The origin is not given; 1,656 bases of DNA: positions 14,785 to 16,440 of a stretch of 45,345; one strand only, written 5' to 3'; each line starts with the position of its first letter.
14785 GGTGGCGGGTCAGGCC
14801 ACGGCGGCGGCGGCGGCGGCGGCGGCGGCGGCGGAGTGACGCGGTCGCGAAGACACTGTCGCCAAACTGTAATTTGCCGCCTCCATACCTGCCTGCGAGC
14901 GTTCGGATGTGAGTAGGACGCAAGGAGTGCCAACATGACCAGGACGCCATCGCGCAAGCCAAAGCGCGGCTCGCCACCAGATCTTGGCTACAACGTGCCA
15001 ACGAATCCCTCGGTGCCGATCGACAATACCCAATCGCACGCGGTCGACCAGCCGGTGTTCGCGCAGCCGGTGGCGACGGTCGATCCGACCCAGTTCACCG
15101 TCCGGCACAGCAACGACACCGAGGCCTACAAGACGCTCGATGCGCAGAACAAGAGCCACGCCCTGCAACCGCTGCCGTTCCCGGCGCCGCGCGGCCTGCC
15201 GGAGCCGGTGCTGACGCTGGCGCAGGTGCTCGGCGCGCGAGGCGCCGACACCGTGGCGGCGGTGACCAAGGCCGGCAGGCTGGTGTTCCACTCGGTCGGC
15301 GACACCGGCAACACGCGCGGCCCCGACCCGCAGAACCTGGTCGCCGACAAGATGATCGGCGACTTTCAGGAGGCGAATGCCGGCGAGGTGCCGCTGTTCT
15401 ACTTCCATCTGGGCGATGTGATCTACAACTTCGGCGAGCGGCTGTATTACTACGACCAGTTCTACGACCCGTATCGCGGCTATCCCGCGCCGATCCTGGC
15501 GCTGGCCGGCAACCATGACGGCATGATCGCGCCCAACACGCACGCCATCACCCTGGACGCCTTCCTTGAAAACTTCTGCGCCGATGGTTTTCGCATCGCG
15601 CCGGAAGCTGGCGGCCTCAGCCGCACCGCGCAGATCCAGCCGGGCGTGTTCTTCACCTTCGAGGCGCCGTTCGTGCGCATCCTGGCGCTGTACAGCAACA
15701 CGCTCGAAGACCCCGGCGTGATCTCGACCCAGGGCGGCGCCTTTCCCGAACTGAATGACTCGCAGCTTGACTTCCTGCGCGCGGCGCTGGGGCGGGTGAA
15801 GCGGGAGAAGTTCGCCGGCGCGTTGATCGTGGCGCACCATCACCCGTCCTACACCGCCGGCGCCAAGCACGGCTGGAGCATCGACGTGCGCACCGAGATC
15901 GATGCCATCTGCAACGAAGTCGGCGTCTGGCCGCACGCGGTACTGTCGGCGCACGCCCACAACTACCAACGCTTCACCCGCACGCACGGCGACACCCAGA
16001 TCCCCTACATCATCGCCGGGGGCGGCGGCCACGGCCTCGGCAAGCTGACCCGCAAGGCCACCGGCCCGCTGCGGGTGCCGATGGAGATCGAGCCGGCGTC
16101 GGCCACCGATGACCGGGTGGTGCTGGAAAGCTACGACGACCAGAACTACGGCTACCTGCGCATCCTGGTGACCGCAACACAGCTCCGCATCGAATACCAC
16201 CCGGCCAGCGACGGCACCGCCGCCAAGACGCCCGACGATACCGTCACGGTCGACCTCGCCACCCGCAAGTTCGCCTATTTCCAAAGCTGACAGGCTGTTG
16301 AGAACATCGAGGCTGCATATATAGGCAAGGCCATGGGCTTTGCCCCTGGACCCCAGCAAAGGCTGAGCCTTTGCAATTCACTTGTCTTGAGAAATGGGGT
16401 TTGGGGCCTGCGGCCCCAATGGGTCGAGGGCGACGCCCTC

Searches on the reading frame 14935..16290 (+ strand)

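Call 14: search_protein_families(library=pfam, proteins=[window:14935-16290:+], max_evalue=0.001)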
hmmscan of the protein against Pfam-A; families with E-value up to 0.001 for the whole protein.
window:14935-16290:+ (451 aa): 2 families
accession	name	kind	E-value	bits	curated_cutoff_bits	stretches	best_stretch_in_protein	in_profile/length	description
PF00149.33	Metallophos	-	5e-07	30.8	21.5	1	145-344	23-191/191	Calcineurin-like phosphoesterase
PF14008.11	Metallophos_C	-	6.2e-05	24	23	0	358-428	4-59/63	Iron/zinc purple acid phosphatase-like protein C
